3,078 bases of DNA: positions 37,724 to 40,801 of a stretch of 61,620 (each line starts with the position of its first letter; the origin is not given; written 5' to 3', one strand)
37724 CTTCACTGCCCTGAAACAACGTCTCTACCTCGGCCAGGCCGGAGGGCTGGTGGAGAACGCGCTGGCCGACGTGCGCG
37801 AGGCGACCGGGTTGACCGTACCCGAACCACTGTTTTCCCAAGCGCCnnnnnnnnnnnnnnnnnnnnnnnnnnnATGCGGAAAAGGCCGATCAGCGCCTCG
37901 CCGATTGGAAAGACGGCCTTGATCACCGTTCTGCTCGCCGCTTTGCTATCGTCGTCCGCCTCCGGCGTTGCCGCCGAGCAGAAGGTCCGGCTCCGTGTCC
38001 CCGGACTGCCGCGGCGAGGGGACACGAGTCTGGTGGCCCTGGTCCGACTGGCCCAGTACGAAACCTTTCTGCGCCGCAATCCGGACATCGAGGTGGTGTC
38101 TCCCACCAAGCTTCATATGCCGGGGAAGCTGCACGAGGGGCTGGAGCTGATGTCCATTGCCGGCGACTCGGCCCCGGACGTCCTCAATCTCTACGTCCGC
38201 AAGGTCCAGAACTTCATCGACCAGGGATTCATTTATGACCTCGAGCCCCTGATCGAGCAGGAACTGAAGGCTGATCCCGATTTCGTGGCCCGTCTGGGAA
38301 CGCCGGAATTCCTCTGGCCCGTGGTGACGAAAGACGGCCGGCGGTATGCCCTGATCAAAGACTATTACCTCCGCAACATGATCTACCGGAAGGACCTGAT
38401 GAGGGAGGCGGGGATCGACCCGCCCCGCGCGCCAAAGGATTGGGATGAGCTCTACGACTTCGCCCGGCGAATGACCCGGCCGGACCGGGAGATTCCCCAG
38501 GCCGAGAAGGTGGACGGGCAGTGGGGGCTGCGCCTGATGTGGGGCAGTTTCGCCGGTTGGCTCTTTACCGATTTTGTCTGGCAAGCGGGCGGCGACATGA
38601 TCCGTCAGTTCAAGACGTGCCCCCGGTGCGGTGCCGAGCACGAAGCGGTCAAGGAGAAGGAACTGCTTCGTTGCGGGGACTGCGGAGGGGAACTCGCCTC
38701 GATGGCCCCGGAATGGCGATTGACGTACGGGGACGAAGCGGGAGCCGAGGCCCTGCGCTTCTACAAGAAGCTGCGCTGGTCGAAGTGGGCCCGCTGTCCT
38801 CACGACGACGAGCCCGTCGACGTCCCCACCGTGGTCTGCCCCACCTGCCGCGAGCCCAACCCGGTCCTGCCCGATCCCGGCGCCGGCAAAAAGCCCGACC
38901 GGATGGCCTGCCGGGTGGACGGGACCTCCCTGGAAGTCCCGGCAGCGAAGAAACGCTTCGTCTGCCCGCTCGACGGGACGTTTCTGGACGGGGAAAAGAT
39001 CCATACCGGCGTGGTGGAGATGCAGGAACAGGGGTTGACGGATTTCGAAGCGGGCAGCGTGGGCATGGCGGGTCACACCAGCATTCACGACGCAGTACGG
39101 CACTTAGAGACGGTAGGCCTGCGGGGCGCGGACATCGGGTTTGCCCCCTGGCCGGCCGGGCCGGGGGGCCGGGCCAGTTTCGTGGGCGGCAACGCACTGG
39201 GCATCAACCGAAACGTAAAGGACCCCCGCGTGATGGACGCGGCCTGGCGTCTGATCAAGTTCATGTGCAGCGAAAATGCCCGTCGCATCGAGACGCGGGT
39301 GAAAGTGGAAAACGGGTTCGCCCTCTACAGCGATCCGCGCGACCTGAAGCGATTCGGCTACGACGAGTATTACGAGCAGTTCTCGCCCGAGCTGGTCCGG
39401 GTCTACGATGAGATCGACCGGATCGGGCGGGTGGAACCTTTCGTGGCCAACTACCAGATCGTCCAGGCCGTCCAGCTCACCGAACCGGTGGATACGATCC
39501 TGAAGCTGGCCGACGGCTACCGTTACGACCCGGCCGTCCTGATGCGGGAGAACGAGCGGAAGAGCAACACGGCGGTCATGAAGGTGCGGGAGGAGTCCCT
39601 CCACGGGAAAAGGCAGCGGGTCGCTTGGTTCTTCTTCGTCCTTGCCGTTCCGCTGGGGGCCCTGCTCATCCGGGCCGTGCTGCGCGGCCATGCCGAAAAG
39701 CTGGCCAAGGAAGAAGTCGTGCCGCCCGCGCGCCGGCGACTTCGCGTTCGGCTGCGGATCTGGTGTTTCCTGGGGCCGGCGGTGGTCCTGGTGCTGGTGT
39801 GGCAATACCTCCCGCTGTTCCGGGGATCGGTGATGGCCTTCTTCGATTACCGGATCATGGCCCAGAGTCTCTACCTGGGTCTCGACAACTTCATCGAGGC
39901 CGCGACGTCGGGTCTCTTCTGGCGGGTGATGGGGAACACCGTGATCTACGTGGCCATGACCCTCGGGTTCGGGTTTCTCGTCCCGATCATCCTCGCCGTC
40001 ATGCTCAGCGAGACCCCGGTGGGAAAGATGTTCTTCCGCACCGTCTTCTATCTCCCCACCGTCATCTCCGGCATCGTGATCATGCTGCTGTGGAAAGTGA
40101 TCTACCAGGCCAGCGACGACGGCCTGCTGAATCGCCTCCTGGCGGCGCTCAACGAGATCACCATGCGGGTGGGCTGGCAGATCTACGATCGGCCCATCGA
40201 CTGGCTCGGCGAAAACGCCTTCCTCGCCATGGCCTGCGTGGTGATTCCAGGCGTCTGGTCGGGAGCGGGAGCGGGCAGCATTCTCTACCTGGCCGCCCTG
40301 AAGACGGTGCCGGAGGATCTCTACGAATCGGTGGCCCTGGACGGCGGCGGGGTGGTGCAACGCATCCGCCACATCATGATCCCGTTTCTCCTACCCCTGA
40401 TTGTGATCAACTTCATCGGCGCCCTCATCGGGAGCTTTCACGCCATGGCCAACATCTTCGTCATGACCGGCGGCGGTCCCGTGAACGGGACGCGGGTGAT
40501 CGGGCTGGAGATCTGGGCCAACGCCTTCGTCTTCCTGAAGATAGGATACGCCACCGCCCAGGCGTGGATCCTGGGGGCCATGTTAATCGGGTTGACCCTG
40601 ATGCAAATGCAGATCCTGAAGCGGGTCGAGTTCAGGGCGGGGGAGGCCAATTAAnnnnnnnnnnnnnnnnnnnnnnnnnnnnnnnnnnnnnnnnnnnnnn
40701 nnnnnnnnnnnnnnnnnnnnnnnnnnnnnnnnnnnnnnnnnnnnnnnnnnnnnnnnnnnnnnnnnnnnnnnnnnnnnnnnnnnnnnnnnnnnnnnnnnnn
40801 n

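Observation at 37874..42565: Second, diverged copy of the fused ABC module; the architecture is conserved and the gene neighbourhood partly repeats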

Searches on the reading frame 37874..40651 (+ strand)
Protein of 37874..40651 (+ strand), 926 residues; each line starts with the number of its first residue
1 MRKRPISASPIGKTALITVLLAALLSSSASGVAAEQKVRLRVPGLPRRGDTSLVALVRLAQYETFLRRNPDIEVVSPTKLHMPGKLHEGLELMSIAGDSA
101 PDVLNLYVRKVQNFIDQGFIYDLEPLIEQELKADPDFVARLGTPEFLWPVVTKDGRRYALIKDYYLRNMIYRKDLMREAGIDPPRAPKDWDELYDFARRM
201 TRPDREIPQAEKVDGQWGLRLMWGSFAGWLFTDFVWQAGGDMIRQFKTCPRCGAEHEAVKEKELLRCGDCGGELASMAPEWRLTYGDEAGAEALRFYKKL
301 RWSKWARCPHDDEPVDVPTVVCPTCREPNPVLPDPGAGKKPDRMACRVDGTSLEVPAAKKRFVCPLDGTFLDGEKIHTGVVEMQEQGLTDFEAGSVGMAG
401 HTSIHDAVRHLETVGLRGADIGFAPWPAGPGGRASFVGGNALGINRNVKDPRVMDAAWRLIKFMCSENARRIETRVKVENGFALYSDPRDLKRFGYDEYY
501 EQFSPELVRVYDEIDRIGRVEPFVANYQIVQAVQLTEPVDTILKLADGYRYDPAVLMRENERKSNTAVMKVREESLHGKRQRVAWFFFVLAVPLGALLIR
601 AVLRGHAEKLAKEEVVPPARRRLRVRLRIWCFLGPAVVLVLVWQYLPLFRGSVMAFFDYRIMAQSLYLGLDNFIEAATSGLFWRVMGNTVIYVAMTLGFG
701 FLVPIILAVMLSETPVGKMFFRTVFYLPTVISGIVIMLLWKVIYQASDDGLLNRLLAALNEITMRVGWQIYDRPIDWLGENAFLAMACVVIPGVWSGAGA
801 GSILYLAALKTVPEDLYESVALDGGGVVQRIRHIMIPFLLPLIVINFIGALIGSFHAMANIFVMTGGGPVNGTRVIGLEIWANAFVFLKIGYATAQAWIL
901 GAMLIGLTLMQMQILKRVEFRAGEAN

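Call 9: search_protein_families(library=pfam, proteins=[window:37874-40651:+], max_evalue=0.01)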
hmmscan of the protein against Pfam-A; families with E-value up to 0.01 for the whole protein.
window:37874-40651:+ (926 aa): 2 families
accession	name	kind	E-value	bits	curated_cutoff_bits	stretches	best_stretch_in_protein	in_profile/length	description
PF01547.30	SBP_bac_1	-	2.2e-22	80.9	26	2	64-243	16-177/307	Bacterial extracellular solute-binding protein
PF00528.27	BPD_transp_1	-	2.4e-06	27.9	26.4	1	701-911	2-171/184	Binding-protein-dependent transport system inner membrane component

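Call 14: find_homologous_proteins(query=window:37874-40651:+, max_evalue=0.00001)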
Query window:37874-40651:+ (926 aa): 17 proteins with E <= 0.00001 among 8000 candidates.
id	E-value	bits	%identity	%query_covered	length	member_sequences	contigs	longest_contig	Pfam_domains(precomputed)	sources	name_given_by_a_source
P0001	3.1e-243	828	45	98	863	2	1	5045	PF13416.12,PF00528.28,PF01547.31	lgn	-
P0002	9.7e-208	710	40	99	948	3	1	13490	PF13416.12,PF00528.28,PF01547.31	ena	-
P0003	3.8e-176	606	35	96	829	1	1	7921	PF13416.12,PF00528.28,PF01547.31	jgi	jgi:multiple sugar transport system permease protein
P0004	7.6e-165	568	42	60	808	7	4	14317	PF13416.12,PF00528.28,PF01547.31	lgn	-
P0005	1.7e-163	564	43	60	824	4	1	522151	PF13416.12,PF00528.28,PF01547.31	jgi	-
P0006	4.2e-158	546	40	60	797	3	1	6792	PF13416.12,PF00528.28,PF01547.31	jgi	-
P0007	1.3e-157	544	41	59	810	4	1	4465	PF13416.12,PF00528.28,PF01547.31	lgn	-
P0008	2.2e-154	534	35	93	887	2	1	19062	PF13416.12,PF00528.28,PF01547.31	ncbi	-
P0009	5.2e-145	503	34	98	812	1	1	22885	PF13416.12,PF00528.28,PF01547.31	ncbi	-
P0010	1.5e-133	465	33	98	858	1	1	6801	PF13416.12,PF00528.28,PF01547.31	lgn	-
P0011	1.1e-132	462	33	98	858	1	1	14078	PF13416.12,PF00528.28,PF01547.31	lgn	-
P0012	4.7e-132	460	38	61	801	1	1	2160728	PF13416.12,PF00528.28,PF01547.31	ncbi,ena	-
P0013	2.7e-130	454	38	60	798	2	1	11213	PF00528.28,PF01547.31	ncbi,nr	ncbi:MAG: extracellular solute-binding protein [Armatimonadetes bacterium]|nr:extracellular solute-b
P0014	6.0e-118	413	36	61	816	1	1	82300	PF00528.28,PF01547.31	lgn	-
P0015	1.3e-112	396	39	55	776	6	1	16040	PF13416.12,PF00528.28,PF01547.31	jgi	-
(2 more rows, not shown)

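Call 17: find_encoding_contigs(protein=P0012, flank=10000, max_places=2)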
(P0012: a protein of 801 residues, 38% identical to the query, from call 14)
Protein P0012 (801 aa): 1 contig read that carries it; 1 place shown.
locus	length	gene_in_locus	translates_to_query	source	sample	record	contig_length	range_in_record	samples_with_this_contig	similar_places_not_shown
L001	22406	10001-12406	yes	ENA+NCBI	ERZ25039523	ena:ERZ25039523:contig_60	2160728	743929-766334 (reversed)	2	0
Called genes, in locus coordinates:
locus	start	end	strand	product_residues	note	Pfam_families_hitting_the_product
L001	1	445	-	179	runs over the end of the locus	PF00293:NUDIX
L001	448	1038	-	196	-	PF00908:dTDP_sugar_isom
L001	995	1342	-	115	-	PF00254:FKBP_C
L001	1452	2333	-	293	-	PF00483:NTP_transferase, PF12804:NTP_transf_3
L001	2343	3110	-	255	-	PF01135:PCMT (weak), PF02475:TRM5-TYW2_MTfase (weak), PF05175:MTS, PF01728:FtsJ (weak), PF06325:PrmA, PF13847:Methyltransf_31, PF08241:Methyltransf_11, PF13649:Methyltransf_25, +3 more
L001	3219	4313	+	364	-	-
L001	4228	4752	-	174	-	PF00156:Pribosyltran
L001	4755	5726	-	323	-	-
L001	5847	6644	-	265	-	PF00121:TIM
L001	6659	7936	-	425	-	PF00709:Adenylsucc_synt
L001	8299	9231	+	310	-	PF08240:ADH_N, PF00107:ADH_zinc_N, PF13602:ADH_zinc_N_2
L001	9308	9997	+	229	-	PF00005:ABC_tran, PF02463:SMC_N (weak), PF13304:AAA_21 (faint)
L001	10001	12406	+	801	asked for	PF01547:SBP_bac_1, PF13416:SBP_bac_8, PF00528:BPD_transp_1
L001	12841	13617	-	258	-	PF12804:NTP_transf_3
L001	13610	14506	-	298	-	PF00288:GHMP_kinases_N, PF08544:GHMP_kinases_C (weak)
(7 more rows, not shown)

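Call 18: find_encoding_contigs(protein=P0005, flank=10000, max_places=2)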
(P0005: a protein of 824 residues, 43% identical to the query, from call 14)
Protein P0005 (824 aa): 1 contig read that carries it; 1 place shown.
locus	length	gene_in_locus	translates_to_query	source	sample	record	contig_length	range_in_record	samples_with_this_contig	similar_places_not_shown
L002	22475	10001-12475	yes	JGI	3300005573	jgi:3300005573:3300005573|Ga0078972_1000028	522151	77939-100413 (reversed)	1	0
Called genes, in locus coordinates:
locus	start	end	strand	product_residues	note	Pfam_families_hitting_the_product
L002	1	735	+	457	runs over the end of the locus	PF01565:FAD_binding_4, PF02913:FAD-oxidase_C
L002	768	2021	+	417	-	PF12838:Fer4_7 (weak), PF13183:Fer4_8, PF13187:Fer4_9 (weak), PF13237:Fer4_10 (faint), PF13534:Fer4_17, PF02754:CCG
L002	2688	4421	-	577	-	PF01373:Glyco_hydro_14 (weak)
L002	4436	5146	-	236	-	PF13580:SIS_2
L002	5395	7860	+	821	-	PF06165:GH94_b-supersand, PF17167:Glyco_hydro_94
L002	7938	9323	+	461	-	PF01554:MatE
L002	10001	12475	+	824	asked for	PF01547:SBP_bac_1, PF13416:SBP_bac_8, PF00528:BPD_transp_1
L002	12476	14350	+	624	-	PF02449:Glyco_hydro_42 (faint), PF00528:BPD_transp_1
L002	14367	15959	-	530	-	PF01590:GAF, PF13185:GAF_2, PF13492:GAF_3, PF00512:HisKA, PF02518:HATPase_c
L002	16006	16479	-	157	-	PF01927:Mut7-C, PF18480:DUF5615 (faint)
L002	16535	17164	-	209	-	-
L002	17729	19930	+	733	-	PF00664:ABC_membrane, PF00005:ABC_tran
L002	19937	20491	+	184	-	PF08909:DUF1854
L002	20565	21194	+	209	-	PF00657:Lipase_GDSL, PF13472:Lipase_GDSL_2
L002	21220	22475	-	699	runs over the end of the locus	PF17132:Glyco_hydro_106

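Call 25: search_solved_structures(query=window:37874-40651:+, max_evalue=0.001)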
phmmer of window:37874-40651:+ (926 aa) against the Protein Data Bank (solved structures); distinct sequences matched with E-value up to 0.001: 18.
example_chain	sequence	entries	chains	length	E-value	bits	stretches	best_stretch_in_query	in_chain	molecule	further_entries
4tqu_M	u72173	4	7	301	2.7e-16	61.8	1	629-848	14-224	AlgM1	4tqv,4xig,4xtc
7cad_A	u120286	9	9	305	8.1e-15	56.9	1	622-898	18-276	ABC sugar transporter, permease component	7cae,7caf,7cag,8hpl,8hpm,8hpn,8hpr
6dtq_A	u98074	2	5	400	1.8e-13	52.5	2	60-245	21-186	maltose-binding protein MalE3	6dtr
8ja7_A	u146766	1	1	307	4.9e-13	51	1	627-899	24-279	Trehalose transport system permease protein SugA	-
9nxc_H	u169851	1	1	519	7e-10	40.6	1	682-870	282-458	Maltose/maltodextrin transport system permease protein MalF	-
3fh6_F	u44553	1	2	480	7e-10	40.6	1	682-870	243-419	Maltose transport system permease protein malF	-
2r6g_F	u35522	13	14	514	7.9e-10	40.4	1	682-870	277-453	Maltose transport system permease protein malF | Maltose transporter subunit; membrane component of ABC superfamily | Maltose/maltodextrin transport system perm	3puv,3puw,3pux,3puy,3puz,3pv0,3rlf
6rjy_A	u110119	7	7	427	2.1e-08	35.7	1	93-248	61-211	Arabino-oligosaccharids-binding protein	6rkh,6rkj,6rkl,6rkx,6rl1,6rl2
6lce_A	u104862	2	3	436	5.8e-08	34.3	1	97-228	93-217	ABC transporter substrate binding component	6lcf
5f7v_A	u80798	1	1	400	6.3e-08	34.1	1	64-202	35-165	Lmo0181 protein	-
9xf5_A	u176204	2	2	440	3.8e-07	31.6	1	65-230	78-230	ABC transporter substrate-binding protein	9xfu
4qrz_A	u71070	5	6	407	4.1e-07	31.4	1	99-230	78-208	ABC-TYPE SUGAR TRANSPORTER | ABC transporter, substrate binding protein (Sugar)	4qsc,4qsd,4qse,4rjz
7x0i_A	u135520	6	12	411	2e-06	29.2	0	421-563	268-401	CbpB | CpbB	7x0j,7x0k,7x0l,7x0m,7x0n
5ci5_A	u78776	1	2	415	4.3e-06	28.1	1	137-205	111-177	Extracellular solute-binding protein family 1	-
5ysb_A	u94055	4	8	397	7.3e-06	27.3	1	87-205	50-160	Lin1841 protein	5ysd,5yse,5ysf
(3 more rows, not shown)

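Call 33: search_protein_representatives(protein=window:37874-40651:+)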
Query: 926 residues. Proteins with E-value up to 0.001 (for the whole library): 25858; up to 1e-10: 9936; up to 1e-30: 500. The best 150 are listed.
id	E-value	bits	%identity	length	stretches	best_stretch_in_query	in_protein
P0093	1.4e-235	800.9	46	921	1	34-925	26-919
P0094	4.9e-207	706.4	43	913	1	14-925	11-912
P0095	2.5e-205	700.7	45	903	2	362-926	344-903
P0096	3.4e-198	677.1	44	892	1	62-924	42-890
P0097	6.0e-181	620.0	42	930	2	408-926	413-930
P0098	5.8e-178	610.2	42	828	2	377-925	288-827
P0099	9.8e-169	579.6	44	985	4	381-791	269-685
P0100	5.2e-165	567.3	40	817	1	32-866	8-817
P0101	2.1e-161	555.4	39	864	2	286-923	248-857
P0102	2.6e-160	551.7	40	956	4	419-759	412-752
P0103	4.0e-158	544.5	38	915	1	19-923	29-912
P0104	7.2e-157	540.3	41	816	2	388-923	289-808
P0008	7.1e-155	533.7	39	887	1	22-922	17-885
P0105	8.0e-153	526.9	42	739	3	413-921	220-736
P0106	2.2e-152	525.5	38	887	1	18-922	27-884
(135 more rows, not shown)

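Call 38: find_related_loci(query=A1, collection=genome_contigs, flank=6000)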
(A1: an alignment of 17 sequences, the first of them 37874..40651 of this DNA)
Query A1 (926 aa) in genome_contigs; peptide patterns used: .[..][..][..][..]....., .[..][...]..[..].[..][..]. (x = any residue, [..] = any of these).
595 stretches matched a pattern (row limit reached: there are more); 578 encode a relative of the query (tblastn E <= 1e-3); the best 80 are kept; 80 distinct loci.
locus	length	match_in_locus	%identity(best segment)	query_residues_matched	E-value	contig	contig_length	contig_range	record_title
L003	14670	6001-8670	44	38-925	0e+0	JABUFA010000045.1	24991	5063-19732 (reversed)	MAG: Chthonomonadia bacterium isolate Ch118 NODE_2062_length_24991_cov_29.2439_ID_8690707, whole genome shotgun sequence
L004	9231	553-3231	44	35-925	0e+0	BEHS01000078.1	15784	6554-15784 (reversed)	Bacterium HR16 DNA, contig: NODE_1054_78, isolate: HRbin16, whole genome shotgun sequence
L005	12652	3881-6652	43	4-925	0e+0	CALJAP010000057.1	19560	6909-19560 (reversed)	MAG: uncultured bacterium isolate S1_Bin_METABAT__209_1 genome assembly, contig: c_000001594081, whole genome shotgun se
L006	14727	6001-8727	43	16-924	0e+0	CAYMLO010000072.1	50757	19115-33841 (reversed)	MAG TPA_asm: uncultured Planctomycetales bacterium isolate binchicken_co334_152 genome assembly, contig: NODE_981_length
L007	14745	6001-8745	43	13-925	0e+0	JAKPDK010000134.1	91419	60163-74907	MAG: Candidatus Hydrogenedentota bacterium isolate JPMR_maxbin.062_sub k141_710913, whole genome shotgun sequence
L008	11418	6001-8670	43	38-925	0e+0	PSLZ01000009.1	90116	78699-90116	MAG: Armatimonadota bacterium isolate ERB_33_1 NODE_86_length_90116_cov_8.254255, whole genome shotgun sequence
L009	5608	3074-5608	41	15-858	0e+0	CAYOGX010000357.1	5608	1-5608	MAG TPA_asm: uncultured Planctomycetales bacterium isolate binchicken_co334_64 genome assembly, contig: NODE_29022_lengt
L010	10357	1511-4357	33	14-924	2e-170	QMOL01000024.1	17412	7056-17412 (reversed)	MAG: Chlamydiae bacterium isolate B51_G9 B51_Guay9_scaffold_02392, whole genome shotgun sequence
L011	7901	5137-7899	34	33-915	2e-167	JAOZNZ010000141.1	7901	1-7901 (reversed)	MAG: bacterium isolate GMC4.concoct.297 GMC4_15272_length_7901_cov_10.647081, whole genome shotgun sequence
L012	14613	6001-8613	34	34-926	4e-165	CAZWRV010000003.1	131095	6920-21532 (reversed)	MAG TPA_asm: uncultured Victivallaceae bacterium isolate binchicken_co135_207 genome assembly, contig: NODE_304_length_1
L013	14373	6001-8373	36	35-925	1e-160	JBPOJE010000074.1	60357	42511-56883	MAG: Armatimonadota bacterium isolate MAG_6077 c_000000609581, whole genome shotgun sequence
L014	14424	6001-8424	36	15-925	2e-159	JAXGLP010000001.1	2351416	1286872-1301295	MAG: Armatimonadota bacterium isolate AnMBR.bin211 bin211_1, whole genome shotgun sequence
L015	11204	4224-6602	35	32-923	8e-158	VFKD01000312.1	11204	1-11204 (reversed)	MAG: bacterium isolate Bin_57_9 c_000002803187, whole genome shotgun sequence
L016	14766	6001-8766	34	37-921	3e-166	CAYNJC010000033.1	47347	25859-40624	MAG TPA_asm: uncultured bacterium isolate SRP178699_co1_609 genome assembly, contig: NODE_657_length_47347_cov_13.608412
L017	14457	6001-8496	35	62-924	6e-155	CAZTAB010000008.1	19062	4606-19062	MAG TPA_asm: uncultured Verrucomicrobiota bacterium isolate SRP092796_co2_739 genome assembly, contig: k141_4126095, who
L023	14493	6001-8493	33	60-926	1e-137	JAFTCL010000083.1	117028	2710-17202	MAG: Kiritimatiellae bacterium isolate RGIG3692 Goat_Rumen.Co__c2915044, whole genome shotgun sequence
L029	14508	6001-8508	33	48-926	5e-129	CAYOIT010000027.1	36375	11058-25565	MAG TPA_asm: uncultured Verrucomicrobiota bacterium isolate SRP272421_co4_179 genome assembly, contig: NODE_2104_length_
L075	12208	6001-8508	29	62-924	6e-110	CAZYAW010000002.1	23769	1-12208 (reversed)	MAG TPA_asm: uncultured Victivallales bacterium isolate SRP067234_co1_249 genome assembly, contig: k99_557477, whole gen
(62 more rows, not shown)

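Call 43: search_protein_families(library=pfam, proteins=[L023:269-1693:+, L023:1674-2597:+, L023:2549-4054:+, L023:4032-5864:+, L023:5854-8493:+, L023:8607-10424:+, L023:10497-11552:-, L023:11677-13581:+], max_evalue=0.001)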
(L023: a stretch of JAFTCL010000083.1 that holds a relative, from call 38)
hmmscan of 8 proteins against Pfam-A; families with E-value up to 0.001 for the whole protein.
L023:269-1693:+ (475 aa): 4 families
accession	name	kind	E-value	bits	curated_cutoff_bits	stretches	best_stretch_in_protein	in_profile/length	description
PF01408.29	GFO_IDH_MocA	-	4.6e-10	40.7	24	1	49-172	1-113/120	Oxidoreductase family, NAD-binding Rossmann fold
PF02894.22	GFO_IDH_MocA_C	-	1.7e-08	35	22.9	1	256-449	24-215/218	Oxidoreductase family, C-terminal alpha/beta domain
PF22725.1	GFO_IDH_MocA_C3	-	7.9e-07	29.6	27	0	194-229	1-40/124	GFO/IDH/MocA C-terminal domain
PF19051.5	GFO_IDH_MocA_C2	-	6.6e-06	26.3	23.3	0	223-291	36-103/254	Oxidoreductase family, C-terminal alpha/beta domain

L023:1674-2597:+ (308 aa): 1 family
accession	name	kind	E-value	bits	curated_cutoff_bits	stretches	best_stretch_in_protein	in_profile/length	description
PF01261.30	AP_endonuc_2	-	1.7e-33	116.8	31.1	1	51-302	2-248/249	Xylose isomerase-like TIM barrel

L023:2549-4054:+ (502 aa): 1 family
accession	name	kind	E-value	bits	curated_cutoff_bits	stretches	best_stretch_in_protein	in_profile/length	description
PF11013.13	DUF2851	-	3.5e-49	168.2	25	1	58-431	1-357/375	Protein of unknown function (DUF2851)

L023:4032-5864:+ (611 aa): 0 families

L023:5854-8493:+ (880 aa): 3 families
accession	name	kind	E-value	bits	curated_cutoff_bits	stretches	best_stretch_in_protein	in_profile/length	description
PF01547.30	SBP_bac_1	-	6.6e-16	59.6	26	1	84-235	43-174/307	Bacterial extracellular solute-binding protein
PF00528.27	BPD_transp_1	-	3.6e-14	53.3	26.4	1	684-863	14-169/184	Binding-protein-dependent transport system inner membrane component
PF13416.11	SBP_bac_8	-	6.4e-12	46.3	27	1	125-244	57-151/279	Bacterial extracellular solute-binding protein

L023:8607-10424:+ (606 aa): 4 families
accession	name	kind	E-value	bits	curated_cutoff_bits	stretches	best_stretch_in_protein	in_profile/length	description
PF02837.24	Glyco_hydro_2_N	-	1.6e-15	57.9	28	1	94-163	65-133/169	Glycosyl hydrolases family 2, sugar binding domain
PF00703.27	Glyco_hydro_2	-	3.7e-10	41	23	1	237-305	37-109/109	Glycosyl hydrolases family 2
PF02836.23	Glyco_hydro_2_C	-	5.4e-10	39.3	21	1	400-481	108-182/302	Glycosyl hydrolases family 2, TIM barrel domain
PF22666.2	Glyco_hydro_2_N2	-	5.4e-06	27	27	1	96-170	50-124/167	Glycosyl hydrolase 2 galactose-binding domain-like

L023:10497-11552:- (352 aa): 1 family
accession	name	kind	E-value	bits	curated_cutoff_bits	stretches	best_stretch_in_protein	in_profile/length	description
PF00149.33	Metallophos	-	1.6e-12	48.7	21.5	1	92-322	2-189/191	Calcineurin-like phosphoesterase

L023:11677-13581:+ (635 aa): 1 family
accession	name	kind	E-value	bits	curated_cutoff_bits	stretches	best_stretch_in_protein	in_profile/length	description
PF00149.33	Metallophos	-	2.4e-08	35.1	21.5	1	298-407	2-114/191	Calcineurin-like phosphoesterase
